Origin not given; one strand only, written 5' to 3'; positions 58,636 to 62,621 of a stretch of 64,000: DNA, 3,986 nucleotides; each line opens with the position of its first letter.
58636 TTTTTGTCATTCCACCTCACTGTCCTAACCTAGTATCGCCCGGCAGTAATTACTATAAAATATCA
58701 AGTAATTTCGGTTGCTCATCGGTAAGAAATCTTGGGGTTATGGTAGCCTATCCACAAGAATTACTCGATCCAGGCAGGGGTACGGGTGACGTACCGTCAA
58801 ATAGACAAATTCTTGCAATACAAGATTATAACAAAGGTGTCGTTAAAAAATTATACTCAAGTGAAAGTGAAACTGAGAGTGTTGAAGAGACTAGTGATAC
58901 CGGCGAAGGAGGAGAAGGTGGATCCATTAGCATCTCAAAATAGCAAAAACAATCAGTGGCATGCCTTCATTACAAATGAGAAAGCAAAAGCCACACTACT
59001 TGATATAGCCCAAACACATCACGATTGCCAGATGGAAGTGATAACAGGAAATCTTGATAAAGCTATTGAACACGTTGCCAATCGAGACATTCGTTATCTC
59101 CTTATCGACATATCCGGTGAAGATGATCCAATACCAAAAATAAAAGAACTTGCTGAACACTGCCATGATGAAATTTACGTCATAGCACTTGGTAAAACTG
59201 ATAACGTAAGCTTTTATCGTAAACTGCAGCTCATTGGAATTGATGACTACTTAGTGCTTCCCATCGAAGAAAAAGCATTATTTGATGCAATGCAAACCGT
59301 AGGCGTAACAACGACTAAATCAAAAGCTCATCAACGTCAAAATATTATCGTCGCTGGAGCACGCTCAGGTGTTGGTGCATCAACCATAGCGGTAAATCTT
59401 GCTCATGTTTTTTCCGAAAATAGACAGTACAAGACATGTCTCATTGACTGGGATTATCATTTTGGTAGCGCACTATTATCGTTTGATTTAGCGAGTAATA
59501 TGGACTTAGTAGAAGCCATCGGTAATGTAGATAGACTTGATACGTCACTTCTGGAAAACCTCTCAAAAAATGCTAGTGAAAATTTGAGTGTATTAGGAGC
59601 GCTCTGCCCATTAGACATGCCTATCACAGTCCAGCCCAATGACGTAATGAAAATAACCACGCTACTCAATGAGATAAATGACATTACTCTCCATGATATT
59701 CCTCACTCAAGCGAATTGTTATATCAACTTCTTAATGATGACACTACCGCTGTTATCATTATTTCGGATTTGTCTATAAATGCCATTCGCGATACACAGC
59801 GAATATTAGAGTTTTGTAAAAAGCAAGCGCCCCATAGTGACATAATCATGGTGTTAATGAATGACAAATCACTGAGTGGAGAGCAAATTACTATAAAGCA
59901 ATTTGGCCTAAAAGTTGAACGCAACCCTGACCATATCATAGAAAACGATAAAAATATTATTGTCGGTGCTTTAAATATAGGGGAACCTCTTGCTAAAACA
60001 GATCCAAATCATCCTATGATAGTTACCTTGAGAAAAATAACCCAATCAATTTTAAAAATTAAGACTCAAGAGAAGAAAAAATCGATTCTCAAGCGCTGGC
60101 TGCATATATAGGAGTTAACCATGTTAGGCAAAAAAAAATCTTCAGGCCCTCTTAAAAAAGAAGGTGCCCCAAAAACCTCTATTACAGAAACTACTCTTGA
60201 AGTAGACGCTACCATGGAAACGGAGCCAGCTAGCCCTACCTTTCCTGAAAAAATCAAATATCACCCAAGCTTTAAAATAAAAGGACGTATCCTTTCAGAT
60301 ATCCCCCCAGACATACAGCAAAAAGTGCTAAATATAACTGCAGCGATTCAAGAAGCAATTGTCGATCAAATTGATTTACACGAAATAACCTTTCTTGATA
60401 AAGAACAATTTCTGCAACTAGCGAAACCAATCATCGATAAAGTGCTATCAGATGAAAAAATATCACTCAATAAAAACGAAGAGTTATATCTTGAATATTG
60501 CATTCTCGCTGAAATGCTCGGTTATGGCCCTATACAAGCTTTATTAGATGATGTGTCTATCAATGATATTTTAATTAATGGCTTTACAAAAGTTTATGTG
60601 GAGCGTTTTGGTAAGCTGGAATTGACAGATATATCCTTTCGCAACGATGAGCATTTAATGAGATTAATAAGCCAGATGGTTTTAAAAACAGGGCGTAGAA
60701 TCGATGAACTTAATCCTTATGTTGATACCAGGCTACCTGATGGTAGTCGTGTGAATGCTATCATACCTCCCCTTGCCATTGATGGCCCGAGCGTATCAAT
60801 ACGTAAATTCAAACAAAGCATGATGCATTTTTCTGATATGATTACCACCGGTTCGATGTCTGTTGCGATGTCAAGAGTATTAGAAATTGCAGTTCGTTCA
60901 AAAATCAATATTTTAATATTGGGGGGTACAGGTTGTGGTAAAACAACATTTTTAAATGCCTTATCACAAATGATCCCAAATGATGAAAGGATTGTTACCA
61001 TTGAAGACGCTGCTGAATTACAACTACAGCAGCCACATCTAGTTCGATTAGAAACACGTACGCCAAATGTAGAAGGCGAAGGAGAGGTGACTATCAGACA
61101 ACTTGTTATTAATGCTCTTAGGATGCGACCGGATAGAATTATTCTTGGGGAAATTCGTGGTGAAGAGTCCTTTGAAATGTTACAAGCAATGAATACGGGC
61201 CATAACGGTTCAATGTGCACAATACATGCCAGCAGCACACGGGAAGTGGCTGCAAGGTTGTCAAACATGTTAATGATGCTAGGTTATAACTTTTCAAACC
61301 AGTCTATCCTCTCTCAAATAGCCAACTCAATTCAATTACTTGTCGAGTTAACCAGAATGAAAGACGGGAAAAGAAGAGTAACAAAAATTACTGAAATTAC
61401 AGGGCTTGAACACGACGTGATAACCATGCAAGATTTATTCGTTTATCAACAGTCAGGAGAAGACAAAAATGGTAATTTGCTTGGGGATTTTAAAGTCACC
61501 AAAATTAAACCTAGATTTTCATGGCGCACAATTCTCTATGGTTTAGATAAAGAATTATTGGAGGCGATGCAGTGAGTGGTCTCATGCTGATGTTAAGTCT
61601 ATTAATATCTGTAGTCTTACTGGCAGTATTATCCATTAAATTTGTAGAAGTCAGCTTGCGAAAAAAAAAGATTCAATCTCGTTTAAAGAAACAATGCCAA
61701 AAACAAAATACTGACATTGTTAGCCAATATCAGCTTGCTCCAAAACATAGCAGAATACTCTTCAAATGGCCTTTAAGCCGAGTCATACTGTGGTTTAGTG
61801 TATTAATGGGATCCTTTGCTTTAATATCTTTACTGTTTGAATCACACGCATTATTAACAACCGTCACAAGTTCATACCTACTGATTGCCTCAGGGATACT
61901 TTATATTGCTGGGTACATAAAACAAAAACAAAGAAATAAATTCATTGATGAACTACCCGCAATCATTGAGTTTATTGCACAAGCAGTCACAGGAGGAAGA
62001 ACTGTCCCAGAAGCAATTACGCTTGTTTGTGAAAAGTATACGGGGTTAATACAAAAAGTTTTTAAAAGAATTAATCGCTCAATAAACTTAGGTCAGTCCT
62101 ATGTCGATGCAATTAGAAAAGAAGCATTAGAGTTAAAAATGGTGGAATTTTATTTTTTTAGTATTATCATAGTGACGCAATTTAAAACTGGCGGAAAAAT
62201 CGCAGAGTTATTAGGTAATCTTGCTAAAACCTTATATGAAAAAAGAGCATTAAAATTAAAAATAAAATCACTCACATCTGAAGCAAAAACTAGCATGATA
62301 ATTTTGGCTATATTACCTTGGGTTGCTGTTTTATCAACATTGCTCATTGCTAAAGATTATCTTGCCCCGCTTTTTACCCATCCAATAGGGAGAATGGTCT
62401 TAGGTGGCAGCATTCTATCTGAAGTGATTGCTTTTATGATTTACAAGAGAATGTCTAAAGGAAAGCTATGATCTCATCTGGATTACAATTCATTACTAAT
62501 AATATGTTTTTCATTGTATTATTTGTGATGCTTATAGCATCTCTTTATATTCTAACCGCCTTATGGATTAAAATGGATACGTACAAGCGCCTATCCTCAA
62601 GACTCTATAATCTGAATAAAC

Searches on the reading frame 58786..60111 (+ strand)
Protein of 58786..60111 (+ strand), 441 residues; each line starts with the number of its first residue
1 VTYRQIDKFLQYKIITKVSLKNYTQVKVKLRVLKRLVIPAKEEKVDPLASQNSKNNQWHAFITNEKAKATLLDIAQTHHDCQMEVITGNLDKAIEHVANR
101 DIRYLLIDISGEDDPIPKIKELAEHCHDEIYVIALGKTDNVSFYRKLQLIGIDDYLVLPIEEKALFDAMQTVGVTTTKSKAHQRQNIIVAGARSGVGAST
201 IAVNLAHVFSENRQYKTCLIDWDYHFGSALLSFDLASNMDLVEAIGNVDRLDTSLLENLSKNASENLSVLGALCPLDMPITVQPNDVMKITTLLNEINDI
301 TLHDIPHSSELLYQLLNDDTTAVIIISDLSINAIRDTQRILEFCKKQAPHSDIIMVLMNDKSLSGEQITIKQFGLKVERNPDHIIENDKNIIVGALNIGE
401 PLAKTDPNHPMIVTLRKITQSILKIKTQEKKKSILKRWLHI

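Call 92: search_protein_families(library=pfam, proteins=[window:58786-60111:+], max_evalue=0.00001)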
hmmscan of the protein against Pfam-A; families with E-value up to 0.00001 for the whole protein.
window:58786-60111:+ (441 aa): 1 family
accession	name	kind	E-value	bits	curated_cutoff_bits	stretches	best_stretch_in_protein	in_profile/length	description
PF01656.29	CbiA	-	6.8e-06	26.5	25.4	0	187-359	1-81/125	CobQ/CobB/MinD/ParA nucleotide binding domain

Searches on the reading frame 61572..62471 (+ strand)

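Call 92: search_protein_families(library=pfam, proteins=[window:61572-62471:+], max_evalue=0.00001)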
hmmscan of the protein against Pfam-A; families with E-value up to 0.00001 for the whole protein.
window:61572-62471:+ (299 aa): 1 family
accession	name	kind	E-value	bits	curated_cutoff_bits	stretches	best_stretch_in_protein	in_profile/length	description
PF00482.28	T2SSF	-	7.6e-15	55.4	25.2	1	135-255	5-122/125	Type II secretion system (T2SS), protein F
